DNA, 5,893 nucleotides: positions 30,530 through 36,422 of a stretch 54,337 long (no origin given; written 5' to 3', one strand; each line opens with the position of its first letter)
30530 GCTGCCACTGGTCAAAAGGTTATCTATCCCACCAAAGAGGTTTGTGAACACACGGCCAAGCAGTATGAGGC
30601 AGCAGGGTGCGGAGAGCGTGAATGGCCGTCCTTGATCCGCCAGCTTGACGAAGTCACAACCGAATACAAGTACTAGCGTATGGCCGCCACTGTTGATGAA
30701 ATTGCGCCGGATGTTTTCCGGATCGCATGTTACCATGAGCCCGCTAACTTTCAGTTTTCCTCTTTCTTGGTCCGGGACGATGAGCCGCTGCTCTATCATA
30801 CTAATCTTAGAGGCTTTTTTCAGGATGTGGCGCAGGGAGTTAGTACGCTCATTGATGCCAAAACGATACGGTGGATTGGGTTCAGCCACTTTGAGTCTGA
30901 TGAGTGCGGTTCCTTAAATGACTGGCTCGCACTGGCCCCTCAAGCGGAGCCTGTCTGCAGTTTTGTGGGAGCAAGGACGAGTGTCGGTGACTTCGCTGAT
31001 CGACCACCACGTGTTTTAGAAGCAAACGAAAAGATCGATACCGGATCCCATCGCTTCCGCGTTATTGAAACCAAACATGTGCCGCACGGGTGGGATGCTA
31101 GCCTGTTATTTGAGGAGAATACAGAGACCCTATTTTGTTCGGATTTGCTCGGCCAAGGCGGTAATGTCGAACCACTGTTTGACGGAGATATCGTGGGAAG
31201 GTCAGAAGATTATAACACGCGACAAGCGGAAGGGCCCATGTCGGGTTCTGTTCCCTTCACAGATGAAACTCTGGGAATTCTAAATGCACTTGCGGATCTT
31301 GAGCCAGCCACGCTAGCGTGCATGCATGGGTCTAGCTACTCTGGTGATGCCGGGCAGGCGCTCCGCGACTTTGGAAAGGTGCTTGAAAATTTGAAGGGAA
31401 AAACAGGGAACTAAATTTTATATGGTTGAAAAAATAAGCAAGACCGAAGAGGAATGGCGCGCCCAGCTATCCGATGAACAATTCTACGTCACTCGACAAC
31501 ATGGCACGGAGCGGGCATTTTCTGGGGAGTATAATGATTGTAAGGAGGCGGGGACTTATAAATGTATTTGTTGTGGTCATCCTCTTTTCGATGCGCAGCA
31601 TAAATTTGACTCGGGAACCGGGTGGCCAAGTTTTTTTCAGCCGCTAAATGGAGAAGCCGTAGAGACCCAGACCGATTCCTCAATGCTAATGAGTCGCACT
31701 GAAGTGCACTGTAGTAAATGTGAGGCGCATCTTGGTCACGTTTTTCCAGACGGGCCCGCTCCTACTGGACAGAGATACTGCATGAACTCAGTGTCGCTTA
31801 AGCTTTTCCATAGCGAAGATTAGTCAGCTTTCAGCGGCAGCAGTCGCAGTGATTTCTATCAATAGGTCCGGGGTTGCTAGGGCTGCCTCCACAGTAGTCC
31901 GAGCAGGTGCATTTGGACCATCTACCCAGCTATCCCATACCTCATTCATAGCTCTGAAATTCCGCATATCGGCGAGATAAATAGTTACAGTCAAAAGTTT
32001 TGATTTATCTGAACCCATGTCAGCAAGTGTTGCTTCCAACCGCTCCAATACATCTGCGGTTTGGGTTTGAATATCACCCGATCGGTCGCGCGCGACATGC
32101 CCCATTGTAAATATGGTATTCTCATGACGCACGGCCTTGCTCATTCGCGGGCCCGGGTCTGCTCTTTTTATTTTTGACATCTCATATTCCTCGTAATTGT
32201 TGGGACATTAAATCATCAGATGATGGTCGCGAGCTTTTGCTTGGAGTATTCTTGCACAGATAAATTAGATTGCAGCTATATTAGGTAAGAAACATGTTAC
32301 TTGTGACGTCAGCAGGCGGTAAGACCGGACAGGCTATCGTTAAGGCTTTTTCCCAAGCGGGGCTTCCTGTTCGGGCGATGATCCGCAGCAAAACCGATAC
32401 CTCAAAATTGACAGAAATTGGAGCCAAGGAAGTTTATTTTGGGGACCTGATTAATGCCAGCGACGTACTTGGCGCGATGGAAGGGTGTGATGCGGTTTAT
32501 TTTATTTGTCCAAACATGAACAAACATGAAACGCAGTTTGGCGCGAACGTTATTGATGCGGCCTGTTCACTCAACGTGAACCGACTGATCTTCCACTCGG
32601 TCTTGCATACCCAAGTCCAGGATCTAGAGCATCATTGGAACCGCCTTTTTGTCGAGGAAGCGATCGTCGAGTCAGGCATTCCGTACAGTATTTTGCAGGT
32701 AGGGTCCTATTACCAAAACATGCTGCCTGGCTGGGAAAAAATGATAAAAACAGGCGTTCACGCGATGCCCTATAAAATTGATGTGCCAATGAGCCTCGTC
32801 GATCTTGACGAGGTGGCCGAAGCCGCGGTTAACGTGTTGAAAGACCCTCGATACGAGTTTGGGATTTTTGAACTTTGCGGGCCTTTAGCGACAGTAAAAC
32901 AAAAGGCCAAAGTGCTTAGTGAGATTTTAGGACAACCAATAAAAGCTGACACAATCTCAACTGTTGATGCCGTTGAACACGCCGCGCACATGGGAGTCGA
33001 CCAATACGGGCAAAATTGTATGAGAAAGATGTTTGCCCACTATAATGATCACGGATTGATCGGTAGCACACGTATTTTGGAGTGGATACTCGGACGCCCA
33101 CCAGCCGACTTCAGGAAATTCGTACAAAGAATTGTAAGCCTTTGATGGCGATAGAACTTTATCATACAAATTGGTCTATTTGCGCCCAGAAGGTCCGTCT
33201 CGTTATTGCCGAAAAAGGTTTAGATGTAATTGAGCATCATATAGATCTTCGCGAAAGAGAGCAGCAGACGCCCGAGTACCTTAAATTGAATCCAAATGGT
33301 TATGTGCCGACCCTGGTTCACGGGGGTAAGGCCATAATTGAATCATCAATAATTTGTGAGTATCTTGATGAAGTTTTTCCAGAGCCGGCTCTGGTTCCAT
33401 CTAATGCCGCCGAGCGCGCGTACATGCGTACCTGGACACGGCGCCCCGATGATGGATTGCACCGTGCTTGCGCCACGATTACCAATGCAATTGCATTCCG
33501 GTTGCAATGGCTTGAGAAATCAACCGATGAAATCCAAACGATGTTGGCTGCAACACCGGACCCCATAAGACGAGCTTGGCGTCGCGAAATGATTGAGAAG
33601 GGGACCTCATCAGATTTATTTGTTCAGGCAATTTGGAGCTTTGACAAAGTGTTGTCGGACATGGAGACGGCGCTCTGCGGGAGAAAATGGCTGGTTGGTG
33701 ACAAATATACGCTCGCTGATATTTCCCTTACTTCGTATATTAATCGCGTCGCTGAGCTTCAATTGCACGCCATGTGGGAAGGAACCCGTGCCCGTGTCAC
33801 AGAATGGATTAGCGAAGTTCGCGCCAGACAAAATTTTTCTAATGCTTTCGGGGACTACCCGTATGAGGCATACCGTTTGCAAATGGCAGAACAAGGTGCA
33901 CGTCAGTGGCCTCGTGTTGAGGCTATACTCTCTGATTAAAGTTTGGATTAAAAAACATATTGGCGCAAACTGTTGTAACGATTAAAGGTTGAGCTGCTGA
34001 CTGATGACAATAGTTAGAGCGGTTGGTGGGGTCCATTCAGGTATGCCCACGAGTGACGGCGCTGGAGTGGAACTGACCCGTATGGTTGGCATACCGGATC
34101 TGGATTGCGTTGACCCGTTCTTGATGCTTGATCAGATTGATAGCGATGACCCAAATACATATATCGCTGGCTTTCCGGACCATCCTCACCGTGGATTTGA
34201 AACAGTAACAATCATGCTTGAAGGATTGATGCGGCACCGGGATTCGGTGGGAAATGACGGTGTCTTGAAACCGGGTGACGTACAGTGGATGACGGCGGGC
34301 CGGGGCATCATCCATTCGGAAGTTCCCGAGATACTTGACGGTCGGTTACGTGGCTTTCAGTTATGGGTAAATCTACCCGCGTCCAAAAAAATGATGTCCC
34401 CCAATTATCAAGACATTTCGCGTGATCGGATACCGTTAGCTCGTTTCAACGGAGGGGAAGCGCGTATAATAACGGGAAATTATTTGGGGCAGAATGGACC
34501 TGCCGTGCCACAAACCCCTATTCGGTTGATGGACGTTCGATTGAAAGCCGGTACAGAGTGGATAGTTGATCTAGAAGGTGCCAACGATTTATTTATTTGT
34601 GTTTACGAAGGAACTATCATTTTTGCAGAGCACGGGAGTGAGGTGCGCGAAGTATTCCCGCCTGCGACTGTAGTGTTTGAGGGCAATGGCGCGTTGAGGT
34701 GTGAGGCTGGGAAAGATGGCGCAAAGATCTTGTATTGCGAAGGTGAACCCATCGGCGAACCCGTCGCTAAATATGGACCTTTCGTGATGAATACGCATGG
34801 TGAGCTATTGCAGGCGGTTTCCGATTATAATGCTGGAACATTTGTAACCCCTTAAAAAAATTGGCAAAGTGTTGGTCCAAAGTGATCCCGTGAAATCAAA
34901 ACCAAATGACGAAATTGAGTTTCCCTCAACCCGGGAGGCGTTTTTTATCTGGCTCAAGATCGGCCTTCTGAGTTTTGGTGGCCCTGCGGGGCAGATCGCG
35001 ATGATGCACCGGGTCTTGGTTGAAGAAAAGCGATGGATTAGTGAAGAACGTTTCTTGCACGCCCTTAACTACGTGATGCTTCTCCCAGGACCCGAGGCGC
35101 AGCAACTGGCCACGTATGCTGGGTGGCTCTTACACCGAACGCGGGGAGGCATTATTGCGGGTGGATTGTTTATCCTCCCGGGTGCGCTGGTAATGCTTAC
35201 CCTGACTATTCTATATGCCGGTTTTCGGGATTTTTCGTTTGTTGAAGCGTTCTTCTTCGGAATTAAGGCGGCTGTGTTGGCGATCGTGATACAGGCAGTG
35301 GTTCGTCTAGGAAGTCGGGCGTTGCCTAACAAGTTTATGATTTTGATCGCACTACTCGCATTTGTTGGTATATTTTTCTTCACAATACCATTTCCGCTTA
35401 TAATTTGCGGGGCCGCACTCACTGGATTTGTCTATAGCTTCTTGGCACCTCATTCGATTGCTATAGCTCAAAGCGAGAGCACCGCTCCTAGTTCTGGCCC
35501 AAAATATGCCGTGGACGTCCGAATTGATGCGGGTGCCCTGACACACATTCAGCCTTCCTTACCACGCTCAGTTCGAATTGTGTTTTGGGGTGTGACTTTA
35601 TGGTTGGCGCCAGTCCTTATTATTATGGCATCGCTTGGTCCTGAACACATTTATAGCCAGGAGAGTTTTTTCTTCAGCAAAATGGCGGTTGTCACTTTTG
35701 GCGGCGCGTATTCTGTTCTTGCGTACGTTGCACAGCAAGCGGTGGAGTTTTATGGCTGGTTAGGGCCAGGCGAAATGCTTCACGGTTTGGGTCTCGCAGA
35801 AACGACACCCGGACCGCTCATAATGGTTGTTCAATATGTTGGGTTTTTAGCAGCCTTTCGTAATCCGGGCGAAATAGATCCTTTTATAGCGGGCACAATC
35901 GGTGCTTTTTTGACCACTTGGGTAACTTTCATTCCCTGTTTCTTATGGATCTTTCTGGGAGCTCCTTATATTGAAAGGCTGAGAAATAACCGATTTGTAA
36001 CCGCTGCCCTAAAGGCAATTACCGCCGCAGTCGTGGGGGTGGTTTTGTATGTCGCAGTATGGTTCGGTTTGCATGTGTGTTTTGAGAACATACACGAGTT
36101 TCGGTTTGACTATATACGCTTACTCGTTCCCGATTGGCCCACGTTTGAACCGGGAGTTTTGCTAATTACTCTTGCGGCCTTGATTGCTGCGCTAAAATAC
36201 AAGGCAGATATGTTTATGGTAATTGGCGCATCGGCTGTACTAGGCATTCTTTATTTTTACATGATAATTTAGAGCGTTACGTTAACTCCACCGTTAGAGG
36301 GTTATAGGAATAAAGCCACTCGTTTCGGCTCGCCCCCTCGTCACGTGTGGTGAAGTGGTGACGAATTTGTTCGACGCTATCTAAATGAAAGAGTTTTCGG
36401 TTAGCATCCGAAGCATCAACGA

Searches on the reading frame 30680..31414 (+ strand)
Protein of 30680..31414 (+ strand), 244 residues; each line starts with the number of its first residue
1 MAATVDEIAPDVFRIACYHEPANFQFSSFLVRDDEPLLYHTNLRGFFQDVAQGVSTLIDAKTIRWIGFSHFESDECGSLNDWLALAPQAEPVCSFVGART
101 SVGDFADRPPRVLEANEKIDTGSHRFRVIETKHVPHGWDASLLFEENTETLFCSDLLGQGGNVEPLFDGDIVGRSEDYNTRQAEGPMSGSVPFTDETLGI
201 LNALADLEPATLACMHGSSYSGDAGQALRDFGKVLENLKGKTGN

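Call 6: search_protein_families(library=pfam, proteins=[window:30680-31414:+])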
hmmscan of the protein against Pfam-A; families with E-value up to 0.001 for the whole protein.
window:30680-31414:+ (244 aa): 1 family
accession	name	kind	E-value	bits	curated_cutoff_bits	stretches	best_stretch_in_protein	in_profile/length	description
PF19583.5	ODP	-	8.4e-09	36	27.2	1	28-159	5-139/194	ODP family beta lactamase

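Call 38: search_protein_families(library=ncbifam, proteins=[window:30680-31414:+], max_evalue=1e-10)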
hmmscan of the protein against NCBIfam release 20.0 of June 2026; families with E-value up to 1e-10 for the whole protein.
window:30680-31414:+ (244 aa): 0 families

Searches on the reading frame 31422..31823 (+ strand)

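Call 6: search_protein_families(library=pfam, proteins=[window:31422-31823:+])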
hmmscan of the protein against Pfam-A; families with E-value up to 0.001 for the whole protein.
window:31422-31823:+ (133 aa): 1 family
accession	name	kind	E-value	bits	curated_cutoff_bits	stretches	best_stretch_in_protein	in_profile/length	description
PF01641.26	SelR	-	1.7e-52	176.7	24.9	1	16-128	1-114/116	SelR domain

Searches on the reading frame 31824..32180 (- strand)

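Call 6: search_protein_families(library=pfam, proteins=[window:31824-32180:-])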
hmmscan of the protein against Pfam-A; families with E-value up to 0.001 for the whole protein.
window:31824-32180:- (118 aa): 1 family
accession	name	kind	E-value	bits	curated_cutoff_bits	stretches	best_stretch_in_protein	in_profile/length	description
PF01042.26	Ribonuc_L-PSP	-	1.1e-28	100.1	27.3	1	12-115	10-120/121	Endoribonuclease L-PSP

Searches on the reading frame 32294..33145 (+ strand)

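Call 6: search_protein_families(library=pfam, proteins=[window:32294-33145:+])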
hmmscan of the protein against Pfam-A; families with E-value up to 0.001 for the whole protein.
window:32294-33145:+ (283 aa): 3 families
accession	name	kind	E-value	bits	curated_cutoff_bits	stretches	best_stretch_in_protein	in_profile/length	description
PF05368.20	NmrA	-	2.5e-23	83.6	27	1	2-264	5-278/298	NmrA-like family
PF13460.12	NAD_binding_10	-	3.3e-19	69.9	27.2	1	7-185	2-184/184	NAD(P)H-binding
PF01073.25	3Beta_HSD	-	0.00034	20.2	22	1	3-104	1-117/280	3-beta hydroxysteroid dehydrogenase/isomerase family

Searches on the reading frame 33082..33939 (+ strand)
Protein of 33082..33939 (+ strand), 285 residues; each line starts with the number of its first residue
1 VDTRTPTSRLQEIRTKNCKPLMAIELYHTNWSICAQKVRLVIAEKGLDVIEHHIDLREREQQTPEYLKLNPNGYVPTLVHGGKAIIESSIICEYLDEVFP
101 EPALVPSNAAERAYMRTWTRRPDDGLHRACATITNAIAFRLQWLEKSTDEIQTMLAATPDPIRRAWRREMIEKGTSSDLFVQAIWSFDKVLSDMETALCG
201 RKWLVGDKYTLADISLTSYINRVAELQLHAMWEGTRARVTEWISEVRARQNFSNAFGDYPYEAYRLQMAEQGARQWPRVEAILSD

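Call 6: search_protein_families(library=pfam, proteins=[window:33082-33939:+])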
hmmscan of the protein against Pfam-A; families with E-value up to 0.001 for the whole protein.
window:33082-33939:+ (285 aa): 6 families
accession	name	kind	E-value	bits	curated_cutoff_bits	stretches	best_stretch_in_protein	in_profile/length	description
PF13409.12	GST_N_2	-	4.6e-18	66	25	1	31-97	1-69/70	Glutathione S-transferase, N-terminal domain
PF13417.12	GST_N_3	-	1.4e-17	64.2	22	1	26-102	1-74/75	Glutathione S-transferase, N-terminal domain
PF02798.26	GST_N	-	4.9e-17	62.5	20.9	1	23-97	2-76/76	Glutathione S-transferase, N-terminal domain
PF00043.30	GST_C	-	5.4e-07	30.2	20.7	1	188-249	32-92/93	Glutathione S-transferase, C-terminal domain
PF14497.11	GST_C_3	-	7.3e-05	23.4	21.6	1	188-251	32-96/104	Glutathione S-transferase, C-terminal domain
PF13410.11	GST_C_2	-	0.00026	21.4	24.9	1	187-243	11-67/69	Glutathione S-transferase, C-terminal domain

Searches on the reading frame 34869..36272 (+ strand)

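Call 9: search_protein_families(library=pfam, proteins=[window:34869-36272:+])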
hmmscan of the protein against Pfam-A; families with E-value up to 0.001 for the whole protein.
window:34869-36272:+ (467 aa): 2 families
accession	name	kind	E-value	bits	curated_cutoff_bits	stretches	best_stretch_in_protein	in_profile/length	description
PF02417.20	Chromate_transp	-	2.7e-74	249.1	28.6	2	23-187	2-166/166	Chromate transporter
PF04306.18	DUF456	-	0.00013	22.7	29.4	1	338-404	63-130/139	Protein of unknown function (DUF456)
